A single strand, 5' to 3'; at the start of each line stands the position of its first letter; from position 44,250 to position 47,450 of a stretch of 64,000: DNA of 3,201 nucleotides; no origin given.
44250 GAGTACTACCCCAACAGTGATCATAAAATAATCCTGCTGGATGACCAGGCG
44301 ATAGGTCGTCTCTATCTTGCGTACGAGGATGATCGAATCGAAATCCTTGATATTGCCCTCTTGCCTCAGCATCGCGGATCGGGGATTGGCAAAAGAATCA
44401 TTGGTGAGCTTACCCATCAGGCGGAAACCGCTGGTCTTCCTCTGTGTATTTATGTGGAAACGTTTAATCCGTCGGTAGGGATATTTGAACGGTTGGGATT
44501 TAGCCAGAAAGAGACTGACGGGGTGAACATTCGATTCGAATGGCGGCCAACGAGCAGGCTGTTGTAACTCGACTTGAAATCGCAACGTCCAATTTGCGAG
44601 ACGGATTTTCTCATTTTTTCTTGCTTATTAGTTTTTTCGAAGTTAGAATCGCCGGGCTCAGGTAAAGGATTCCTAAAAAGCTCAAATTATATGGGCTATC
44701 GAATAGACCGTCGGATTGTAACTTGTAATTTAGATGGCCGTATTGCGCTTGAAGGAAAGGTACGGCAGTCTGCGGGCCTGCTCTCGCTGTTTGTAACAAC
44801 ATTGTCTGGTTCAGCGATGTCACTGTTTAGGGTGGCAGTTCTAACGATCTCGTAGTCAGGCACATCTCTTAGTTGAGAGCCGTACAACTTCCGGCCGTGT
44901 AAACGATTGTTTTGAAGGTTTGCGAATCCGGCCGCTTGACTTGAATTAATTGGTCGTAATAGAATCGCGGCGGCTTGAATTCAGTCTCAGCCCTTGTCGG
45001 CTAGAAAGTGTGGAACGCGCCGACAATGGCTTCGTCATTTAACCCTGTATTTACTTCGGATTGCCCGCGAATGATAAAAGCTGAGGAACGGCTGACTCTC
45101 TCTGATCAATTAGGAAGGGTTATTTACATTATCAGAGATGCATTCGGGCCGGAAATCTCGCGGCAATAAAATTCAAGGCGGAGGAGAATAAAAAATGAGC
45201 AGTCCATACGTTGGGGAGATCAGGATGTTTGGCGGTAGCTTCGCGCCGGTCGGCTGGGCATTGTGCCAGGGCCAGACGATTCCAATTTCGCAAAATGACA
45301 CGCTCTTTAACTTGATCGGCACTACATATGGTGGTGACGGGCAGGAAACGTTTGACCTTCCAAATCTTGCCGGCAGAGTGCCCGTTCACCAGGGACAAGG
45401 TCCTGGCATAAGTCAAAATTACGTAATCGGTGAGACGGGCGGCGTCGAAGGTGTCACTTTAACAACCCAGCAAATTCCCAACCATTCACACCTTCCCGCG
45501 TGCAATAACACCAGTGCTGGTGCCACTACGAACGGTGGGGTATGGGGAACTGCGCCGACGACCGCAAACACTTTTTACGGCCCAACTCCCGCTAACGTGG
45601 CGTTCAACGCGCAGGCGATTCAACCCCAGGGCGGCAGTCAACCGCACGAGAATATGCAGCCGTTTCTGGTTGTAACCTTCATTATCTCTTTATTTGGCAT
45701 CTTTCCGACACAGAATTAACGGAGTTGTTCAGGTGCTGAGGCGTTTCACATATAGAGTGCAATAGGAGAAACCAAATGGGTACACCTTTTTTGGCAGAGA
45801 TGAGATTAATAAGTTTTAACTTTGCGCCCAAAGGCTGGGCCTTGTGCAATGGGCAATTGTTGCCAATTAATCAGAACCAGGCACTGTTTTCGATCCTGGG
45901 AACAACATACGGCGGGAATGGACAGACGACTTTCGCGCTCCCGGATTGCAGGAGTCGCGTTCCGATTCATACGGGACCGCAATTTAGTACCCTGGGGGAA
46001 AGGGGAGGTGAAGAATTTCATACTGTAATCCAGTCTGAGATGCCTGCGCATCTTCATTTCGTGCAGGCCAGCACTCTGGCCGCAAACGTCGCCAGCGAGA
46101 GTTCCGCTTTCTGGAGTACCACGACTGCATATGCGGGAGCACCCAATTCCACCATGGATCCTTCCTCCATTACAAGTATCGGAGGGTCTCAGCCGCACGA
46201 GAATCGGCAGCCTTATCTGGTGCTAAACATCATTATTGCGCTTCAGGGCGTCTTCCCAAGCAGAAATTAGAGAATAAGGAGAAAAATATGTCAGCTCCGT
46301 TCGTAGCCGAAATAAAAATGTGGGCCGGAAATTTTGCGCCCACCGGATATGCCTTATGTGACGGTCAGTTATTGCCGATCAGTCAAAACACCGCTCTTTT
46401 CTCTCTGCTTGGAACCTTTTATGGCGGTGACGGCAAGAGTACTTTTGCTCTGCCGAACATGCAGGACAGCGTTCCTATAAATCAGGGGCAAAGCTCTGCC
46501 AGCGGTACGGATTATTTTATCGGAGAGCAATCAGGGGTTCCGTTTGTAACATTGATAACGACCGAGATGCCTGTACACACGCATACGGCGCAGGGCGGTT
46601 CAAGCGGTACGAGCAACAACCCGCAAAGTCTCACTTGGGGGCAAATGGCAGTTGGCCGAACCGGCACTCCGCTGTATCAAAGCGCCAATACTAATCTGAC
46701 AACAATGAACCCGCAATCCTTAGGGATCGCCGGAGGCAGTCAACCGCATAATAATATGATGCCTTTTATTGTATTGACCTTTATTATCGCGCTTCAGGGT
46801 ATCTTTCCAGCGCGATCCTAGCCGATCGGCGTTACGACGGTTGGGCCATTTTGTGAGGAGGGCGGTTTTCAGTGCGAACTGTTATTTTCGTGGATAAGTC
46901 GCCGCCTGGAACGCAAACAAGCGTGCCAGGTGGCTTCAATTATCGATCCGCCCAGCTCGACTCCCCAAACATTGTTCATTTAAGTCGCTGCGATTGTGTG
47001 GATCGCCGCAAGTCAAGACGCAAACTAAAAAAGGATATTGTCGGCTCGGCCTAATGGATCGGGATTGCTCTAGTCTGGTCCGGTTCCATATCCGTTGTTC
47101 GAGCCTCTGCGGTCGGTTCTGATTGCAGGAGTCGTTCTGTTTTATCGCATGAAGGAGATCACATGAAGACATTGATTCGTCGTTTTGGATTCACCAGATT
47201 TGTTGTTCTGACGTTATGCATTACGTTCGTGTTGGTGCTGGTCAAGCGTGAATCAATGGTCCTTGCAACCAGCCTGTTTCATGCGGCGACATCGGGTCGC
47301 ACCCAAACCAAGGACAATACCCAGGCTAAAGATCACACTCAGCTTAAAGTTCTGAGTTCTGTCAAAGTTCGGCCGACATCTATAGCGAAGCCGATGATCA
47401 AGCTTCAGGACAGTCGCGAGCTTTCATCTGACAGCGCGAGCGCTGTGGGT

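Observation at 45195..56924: Three tandem phage-tail-collar (MdpB-like) paralogs directly upstream of a 3,253-aa adhesin-protease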

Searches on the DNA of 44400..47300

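Call 58: search_rna_families(source=window, start=44400, end=47300, threshold=evalue, max_evalue=1)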
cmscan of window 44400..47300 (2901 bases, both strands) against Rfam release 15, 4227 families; matches with E-value up to 1: 0.
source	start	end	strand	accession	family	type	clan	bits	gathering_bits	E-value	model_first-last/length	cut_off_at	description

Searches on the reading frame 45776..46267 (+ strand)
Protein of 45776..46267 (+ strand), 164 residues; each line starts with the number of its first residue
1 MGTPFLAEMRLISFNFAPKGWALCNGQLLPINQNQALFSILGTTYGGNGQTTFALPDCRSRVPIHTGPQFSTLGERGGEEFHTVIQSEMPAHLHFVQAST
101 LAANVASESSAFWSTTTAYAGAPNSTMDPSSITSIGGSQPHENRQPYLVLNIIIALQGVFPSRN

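Call 7: search_protein_families(library=pfam, proteins=[window:45776-46267:+], max_evalue=0.01)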
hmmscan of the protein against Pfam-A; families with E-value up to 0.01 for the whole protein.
window:45776-46267:+ (164 aa): 1 family
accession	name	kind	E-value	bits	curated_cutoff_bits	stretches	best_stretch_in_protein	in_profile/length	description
PF07484.17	Collar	-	6.9e-27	93.6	24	1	8-63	2-57/57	Phage Tail Collar Domain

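Call 27: search_protein_families(library=ncbifam, proteins=[window:45776-46267:+], max_evalue=0.01)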
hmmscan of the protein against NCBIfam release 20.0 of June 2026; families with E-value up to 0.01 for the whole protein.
window:45776-46267:+ (164 aa): 0 families

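Call 93: search_protein_families(library=padloc, proteins=[window:45776-46267:+], max_evalue=0.01)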
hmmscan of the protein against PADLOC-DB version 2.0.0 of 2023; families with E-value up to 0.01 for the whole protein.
window:45776-46267:+ (164 aa): 0 families

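Call 94: search_protein_families(library=phrogs, proteins=[window:45776-46267:+], max_evalue=0.001)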
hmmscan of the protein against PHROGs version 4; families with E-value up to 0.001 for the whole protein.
window:45776-46267:+ (164 aa): 12 families
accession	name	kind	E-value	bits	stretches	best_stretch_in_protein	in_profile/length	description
phrog_9116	-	tail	4.8e-26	92.5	1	12-156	67-211/455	tail protein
phrog_8763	-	tail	1.4e-17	64.2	1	17-157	561-749/1024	tail protein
phrog_8469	-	tail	2.7e-13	50.9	1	16-106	143-207/303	tail fiber protein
phrog_24267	-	unknown function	3.1e-09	37.9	1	69-150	184-259/266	-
phrog_31611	-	tail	6.4e-07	29.9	1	32-120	192-280/385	tail collar protein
phrog_2097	-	tail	2.2e-06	27.7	1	17-122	399-488/644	tail fiber protein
phrog_6256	-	tail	6.5e-06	26.4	1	17-152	302-420/686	tail fiber protein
phrog_19618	-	tail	2.4e-05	24.5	1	16-102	148-239/387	tail collar protein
phrog_25747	-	tail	0.00019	20.5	1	13-99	687-771/901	tail fiber protein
phrog_5795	-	tail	0.0002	20.7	1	17-142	407-516/968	tail protein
phrog_4924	-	tail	0.00027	20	1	20-67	595-651/1022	short tail fiber protein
phrog_1858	-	tail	0.00027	20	1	16-156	150-293/1018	tail fiber protein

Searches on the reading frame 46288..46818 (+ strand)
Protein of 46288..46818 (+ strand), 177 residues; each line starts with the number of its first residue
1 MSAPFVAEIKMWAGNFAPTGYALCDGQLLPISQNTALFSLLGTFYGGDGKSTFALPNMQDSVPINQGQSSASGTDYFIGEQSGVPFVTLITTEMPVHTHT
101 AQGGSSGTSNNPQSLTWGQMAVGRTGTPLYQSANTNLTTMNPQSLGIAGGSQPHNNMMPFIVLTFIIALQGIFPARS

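Call 7: search_protein_families(library=pfam, proteins=[window:46288-46818:+], max_evalue=0.01)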
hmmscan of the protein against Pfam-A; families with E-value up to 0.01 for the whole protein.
window:46288-46818:+ (177 aa): 1 family
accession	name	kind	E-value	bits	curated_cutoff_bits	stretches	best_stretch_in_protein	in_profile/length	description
PF07484.17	Collar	-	6.9e-26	90.4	24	1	8-63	2-57/57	Phage Tail Collar Domain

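Call 27: search_protein_families(library=ncbifam, proteins=[window:46288-46818:+], max_evalue=0.01)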
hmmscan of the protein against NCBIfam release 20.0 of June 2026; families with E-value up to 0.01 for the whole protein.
window:46288-46818:+ (177 aa): 0 families

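Call 93: search_protein_families(library=padloc, proteins=[window:46288-46818:+], max_evalue=0.01)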
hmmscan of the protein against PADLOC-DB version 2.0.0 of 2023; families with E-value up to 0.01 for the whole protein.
window:46288-46818:+ (177 aa): 0 families

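Call 94: search_protein_families(library=phrogs, proteins=[window:46288-46818:+], max_evalue=0.001)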
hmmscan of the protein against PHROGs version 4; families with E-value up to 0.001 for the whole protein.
window:46288-46818:+ (177 aa): 10 families
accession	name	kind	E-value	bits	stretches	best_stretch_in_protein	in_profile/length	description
phrog_9116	-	tail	5.4e-22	79.2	1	7-170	62-212/455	tail protein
phrog_8763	-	tail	1.4e-14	54.3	1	7-169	551-748/1024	tail protein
phrog_8469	-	tail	6e-12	46.5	1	6-105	127-201/303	tail fiber protein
phrog_19618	-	tail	5.8e-09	36.4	1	10-114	142-246/387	tail collar protein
phrog_5795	-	tail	3.6e-07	29.8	1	8-167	396-540/968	tail protein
phrog_1800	-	tail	1.2e-06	28.8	1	8-167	394-543/545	tail collar fiber protein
phrog_24267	-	unknown function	2e-05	25.4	1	77-162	187-258/266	-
phrog_910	-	tail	2.2e-05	24.9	1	6-164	338-490/497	tail collar fiber protein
phrog_25747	-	tail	0.00021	20.3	1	10-137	684-803/901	tail fiber protein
phrog_2097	-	tail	0.00022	21.1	1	11-118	393-479/644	tail fiber protein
